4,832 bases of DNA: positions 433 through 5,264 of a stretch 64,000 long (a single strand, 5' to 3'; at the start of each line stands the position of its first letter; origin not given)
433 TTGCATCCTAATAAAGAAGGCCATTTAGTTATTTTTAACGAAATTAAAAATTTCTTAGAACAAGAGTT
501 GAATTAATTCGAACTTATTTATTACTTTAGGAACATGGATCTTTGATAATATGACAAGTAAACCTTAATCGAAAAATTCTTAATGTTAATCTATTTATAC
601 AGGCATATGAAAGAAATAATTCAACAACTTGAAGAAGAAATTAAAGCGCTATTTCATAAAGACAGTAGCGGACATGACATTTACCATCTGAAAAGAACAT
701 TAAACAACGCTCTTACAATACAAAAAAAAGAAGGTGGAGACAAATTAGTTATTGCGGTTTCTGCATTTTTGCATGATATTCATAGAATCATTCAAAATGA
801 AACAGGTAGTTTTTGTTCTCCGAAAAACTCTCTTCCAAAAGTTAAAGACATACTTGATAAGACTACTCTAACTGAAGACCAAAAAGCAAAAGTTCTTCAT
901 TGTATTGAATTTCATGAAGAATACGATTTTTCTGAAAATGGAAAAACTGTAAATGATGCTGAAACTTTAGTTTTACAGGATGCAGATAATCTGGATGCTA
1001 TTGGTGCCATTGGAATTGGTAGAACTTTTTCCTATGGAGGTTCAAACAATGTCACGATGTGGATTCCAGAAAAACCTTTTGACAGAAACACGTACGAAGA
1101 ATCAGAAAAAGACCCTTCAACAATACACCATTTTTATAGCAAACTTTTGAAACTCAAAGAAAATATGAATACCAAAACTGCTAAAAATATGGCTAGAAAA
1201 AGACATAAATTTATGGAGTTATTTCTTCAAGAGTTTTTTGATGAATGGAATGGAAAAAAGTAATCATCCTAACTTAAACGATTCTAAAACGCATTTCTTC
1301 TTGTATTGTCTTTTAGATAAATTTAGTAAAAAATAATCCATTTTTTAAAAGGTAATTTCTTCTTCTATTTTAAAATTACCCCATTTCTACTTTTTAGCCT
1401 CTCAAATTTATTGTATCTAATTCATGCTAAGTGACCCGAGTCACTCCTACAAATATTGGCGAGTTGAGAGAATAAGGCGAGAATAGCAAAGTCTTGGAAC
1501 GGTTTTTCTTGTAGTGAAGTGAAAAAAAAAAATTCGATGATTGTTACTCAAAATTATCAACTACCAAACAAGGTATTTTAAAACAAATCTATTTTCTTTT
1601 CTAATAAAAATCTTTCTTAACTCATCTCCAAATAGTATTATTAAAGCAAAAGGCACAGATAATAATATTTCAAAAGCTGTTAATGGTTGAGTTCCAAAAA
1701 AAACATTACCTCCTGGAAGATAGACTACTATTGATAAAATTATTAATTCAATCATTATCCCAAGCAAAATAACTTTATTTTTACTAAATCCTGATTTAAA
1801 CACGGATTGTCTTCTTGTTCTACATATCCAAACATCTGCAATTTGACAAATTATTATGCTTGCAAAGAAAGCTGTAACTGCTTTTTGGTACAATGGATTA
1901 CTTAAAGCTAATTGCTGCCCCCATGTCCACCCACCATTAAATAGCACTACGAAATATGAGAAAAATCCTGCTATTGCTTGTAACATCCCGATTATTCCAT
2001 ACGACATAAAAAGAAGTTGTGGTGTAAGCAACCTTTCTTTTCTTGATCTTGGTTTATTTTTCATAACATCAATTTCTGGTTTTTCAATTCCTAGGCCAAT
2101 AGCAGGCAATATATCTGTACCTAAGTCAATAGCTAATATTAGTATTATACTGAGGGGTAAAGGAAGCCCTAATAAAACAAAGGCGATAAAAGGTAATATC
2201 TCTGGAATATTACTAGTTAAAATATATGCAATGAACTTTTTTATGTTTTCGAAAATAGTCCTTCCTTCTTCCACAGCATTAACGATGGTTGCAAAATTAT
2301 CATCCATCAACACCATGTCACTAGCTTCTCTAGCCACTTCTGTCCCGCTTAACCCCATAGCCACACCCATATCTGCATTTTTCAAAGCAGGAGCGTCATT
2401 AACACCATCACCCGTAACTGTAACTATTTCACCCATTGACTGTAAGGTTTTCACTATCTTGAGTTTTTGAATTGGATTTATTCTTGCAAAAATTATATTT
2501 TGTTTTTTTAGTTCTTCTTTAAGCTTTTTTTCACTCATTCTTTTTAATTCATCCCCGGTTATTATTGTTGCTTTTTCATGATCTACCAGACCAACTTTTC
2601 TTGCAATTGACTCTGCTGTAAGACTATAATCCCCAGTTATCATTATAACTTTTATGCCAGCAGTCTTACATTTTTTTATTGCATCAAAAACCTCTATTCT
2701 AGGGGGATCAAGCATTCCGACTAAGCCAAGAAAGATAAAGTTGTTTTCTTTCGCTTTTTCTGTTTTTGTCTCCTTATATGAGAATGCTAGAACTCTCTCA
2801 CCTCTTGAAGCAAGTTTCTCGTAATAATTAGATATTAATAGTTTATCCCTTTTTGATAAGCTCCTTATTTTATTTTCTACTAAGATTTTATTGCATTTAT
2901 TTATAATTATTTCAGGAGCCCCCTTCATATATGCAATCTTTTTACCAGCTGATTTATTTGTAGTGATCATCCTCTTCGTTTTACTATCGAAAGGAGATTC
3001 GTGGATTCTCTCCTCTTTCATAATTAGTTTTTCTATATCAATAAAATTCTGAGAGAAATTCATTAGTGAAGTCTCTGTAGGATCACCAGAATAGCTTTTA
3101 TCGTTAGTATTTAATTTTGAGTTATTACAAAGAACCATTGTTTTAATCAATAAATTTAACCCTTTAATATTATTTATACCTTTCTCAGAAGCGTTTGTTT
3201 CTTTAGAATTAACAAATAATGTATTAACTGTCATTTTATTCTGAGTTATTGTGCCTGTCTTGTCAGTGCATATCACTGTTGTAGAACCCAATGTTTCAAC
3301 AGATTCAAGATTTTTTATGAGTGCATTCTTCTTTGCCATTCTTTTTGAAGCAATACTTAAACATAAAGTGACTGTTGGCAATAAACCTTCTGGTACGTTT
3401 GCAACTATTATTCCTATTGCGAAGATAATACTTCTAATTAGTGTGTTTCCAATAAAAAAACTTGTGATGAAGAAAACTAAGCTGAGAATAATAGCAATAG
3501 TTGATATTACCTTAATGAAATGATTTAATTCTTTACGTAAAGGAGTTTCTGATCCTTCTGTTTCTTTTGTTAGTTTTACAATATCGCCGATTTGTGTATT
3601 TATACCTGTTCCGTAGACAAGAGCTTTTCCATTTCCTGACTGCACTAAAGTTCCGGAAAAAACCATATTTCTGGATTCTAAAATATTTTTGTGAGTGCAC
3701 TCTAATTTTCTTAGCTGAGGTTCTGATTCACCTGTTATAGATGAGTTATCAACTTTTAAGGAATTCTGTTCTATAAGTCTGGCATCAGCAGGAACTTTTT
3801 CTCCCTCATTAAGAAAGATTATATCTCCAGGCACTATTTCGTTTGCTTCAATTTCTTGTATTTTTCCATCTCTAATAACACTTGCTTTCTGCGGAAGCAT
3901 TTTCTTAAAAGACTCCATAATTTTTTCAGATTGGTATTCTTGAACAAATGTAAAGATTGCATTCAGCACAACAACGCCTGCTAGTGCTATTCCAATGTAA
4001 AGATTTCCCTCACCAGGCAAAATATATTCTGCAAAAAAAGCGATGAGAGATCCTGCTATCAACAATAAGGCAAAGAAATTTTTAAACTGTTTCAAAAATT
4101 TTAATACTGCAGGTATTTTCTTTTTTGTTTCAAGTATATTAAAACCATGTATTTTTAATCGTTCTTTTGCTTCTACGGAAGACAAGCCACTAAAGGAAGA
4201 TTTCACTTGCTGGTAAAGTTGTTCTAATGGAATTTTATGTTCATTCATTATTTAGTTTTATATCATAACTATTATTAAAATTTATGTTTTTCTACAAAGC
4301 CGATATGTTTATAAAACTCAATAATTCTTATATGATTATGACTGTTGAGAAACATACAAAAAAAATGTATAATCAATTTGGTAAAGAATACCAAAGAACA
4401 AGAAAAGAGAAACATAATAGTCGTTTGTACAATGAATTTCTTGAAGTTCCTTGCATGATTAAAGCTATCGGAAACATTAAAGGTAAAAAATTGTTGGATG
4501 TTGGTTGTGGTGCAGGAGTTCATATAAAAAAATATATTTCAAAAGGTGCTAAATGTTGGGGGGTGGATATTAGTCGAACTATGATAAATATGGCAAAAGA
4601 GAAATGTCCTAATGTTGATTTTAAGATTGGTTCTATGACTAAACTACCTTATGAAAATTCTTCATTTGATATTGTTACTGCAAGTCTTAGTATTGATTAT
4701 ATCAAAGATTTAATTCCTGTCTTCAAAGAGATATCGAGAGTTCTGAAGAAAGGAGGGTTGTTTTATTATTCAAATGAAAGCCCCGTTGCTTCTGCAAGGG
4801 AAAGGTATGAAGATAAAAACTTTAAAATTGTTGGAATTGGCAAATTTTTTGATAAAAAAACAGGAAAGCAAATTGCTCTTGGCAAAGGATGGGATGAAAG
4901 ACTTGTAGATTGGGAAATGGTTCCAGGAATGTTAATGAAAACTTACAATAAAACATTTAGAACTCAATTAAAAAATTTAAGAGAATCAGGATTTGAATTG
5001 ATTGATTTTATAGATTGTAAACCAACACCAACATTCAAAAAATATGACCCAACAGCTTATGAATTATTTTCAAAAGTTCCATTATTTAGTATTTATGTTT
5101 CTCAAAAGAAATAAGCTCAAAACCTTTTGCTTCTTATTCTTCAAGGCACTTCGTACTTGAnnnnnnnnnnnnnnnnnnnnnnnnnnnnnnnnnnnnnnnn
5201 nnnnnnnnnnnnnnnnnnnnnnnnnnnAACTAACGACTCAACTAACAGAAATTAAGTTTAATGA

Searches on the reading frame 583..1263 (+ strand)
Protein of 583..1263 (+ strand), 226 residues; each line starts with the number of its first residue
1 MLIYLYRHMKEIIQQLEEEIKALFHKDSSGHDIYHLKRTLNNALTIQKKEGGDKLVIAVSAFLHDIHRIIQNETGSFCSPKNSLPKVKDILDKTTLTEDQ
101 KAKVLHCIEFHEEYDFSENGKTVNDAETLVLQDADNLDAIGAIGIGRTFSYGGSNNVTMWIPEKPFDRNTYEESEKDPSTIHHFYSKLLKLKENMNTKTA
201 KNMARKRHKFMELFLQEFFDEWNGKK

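Call 49: search_protein_families(library=pfam, proteins=[window:583-1263:+], max_evalue=0.01)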
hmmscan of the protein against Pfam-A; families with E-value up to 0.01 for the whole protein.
window:583-1263:+ (226 aa): 1 family
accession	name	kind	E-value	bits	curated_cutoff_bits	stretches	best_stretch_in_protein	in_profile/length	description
PF01966.28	HD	-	4e-07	30.8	22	1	33-139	2-115/116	HD domain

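Call 96: find_encoding_contigs(protein=window:583-1263:+, flank=10000, max_places=2)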
Protein window:583-1263:+ (226 aa): 4 contigs read that carry it; 2 places shown.
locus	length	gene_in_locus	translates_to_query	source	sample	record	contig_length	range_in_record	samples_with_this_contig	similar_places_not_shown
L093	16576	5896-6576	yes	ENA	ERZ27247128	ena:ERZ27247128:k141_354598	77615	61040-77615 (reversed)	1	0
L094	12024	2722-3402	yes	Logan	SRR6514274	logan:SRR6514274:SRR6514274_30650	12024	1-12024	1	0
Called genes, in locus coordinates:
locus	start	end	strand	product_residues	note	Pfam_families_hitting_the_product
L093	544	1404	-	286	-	-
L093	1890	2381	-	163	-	-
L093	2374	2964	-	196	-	PF01909:NTP_transf_2 (weak), PF18765:Polbeta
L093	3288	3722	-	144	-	-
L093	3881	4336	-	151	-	-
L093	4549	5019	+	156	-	-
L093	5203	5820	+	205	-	PF00657:Lipase_GDSL, PF13472:Lipase_GDSL_2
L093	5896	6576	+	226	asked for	PF01966:HD (weak)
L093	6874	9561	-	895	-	PF00690:Cation_ATPase_N, PF00122:E1-E2_ATPase, PF00702:Hydrolase, PF13246:Cation_ATPase, PF00689:Cation_ATPase_C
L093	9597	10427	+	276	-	PF03141:Methyltransf_29 (weak), PF01209:Ubie_methyltran, PF05148:Methyltransf_8 (weak), PF13489:Methyltransf_23, PF13847:Methyltransf_31, PF08241:Methyltransf_11, PF08242:Methyltransf_12, PF13649:Methyltransf_25, +1 more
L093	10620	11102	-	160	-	-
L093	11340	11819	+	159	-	PF04307:YdjM (weak)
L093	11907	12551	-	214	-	-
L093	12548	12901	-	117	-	-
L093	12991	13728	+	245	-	PF01978:TrmB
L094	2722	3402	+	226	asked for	PF01966:HD (weak)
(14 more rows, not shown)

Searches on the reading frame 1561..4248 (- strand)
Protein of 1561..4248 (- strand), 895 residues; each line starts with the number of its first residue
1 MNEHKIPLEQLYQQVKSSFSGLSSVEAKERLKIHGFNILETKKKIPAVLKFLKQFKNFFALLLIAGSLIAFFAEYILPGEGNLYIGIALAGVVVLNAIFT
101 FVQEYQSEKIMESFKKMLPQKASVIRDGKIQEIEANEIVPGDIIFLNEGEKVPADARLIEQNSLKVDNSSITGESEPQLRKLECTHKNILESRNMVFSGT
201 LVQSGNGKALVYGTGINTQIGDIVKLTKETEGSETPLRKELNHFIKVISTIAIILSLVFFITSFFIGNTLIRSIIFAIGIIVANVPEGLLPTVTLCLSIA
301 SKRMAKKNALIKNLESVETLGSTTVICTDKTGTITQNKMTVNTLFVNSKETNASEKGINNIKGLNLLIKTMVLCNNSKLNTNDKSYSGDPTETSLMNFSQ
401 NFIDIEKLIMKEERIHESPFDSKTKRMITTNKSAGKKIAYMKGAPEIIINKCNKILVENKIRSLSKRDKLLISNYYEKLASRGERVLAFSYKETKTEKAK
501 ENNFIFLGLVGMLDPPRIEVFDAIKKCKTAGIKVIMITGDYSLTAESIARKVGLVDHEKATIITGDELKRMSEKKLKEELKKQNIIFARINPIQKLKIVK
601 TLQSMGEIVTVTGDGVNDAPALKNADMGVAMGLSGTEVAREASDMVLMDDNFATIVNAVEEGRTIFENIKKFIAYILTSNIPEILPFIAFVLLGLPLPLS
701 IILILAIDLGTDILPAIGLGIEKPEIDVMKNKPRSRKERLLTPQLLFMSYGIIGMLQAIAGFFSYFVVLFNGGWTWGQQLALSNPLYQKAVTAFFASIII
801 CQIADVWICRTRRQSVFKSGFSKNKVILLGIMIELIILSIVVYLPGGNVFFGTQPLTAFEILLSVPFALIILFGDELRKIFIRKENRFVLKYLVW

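Call 49: search_protein_families(library=pfam, proteins=[window:1561-4248:-], max_evalue=0.01)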
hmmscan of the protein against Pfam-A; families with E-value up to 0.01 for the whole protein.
window:1561-4248:- (895 aa): 7 families
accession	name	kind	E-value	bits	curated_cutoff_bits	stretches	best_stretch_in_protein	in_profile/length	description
PF00122.25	E1-E2_ATPase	-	7.4e-56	189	28.1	1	116-307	1-181/181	E1-E2 ATPase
PF00689.26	Cation_ATPase_C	-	7.9e-47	159.7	27.3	1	696-881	1-175/175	Cation transporting ATPase, C-terminus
PF13246.12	Cation_ATPase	-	2.7e-20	72.6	21.7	1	372-455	1-91/91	Cation transport ATPase (P-type)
PF00690.31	Cation_ATPase_N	-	1.8e-17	63.2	20.4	1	3-69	1-68/69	Cation transporter/ATPase, N-terminus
PF00702.32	Hydrolase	-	2.3e-16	61.2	26.4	1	325-626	3-191/191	haloacid dehalogenase-like hydrolase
PF12710.13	HAD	-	6.4e-05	23.9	27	1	513-623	86-189/189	haloacid dehalogenase-like hydrolase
PF08282.18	Hydrolase_3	-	0.004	17.3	20.9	1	598-655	195-251/255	haloacid dehalogenase-like hydrolase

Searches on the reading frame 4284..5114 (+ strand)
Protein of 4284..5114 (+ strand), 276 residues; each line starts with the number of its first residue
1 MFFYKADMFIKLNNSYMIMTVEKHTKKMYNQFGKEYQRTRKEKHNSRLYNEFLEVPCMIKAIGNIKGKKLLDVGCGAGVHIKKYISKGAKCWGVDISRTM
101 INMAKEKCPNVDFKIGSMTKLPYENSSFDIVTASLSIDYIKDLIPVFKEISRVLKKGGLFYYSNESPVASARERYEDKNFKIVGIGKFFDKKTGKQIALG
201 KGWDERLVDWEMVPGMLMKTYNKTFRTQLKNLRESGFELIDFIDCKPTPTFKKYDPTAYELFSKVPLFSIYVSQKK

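Call 49: search_protein_families(library=pfam, proteins=[window:4284-5114:+], max_evalue=0.01)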
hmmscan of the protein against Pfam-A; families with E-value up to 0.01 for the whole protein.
window:4284-5114:+ (276 aa): 14 families
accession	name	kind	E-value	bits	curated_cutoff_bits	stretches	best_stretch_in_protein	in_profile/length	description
PF08241.18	Methyltransf_11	-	1.8e-23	83.4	21.2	1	71-161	1-94/95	Methyltransferase domain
PF13847.12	Methyltransf_31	-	1.3e-21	77.2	27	1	66-179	3-126/145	Methyltransferase domain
PF13649.12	Methyltransf_25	-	2.1e-21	76.8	27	1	71-158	2-97/97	Methyltransferase domain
PF01209.24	Ubie_methyltran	-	1.1e-15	58.1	20.1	1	59-168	40-157/233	ubiE/COQ5 methyltransferase family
PF13489.12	Methyltransf_23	-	7e-14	52.3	27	1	64-166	20-120/164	Methyltransferase domain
PF08242.18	Methyltransf_12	-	5e-13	50.1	30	1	71-160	1-98/98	Methyltransferase domain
PF02353.26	CMAS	-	2.4e-07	30.8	27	1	66-162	62-164/273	Mycolic acid cyclopropane synthetase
PF03141.22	Methyltransf_29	-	1.2e-06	27.9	23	1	58-173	108-226/506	Putative S-adenosyl-L-methionine-dependent methyltransferase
PF05148.21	Methyltransf_8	-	2e-06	28.3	27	1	70-163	76-157/219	Hypothetical methyltransferase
PF06325.19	PrmA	-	0.0001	22.4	22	1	66-163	161-259/296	Ribosomal protein L11 methyltransferase (PrmA)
PF07021.18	MetW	-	0.00027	21.1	21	1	66-156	13-104/193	Methionine biosynthesis protein MetW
PF08003.17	Methyltransf_9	-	0.001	18.6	23.8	1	60-98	109-148/315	Protein of unknown function (DUF1698)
PF07942.18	CARME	-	0.0012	18.7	27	0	108-168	144-203/268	Carnosine N-methyltransferase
PF01555.25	N6_N4_Mtase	-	0.0066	16.9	26.7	0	119-168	6-57/221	DNA methylase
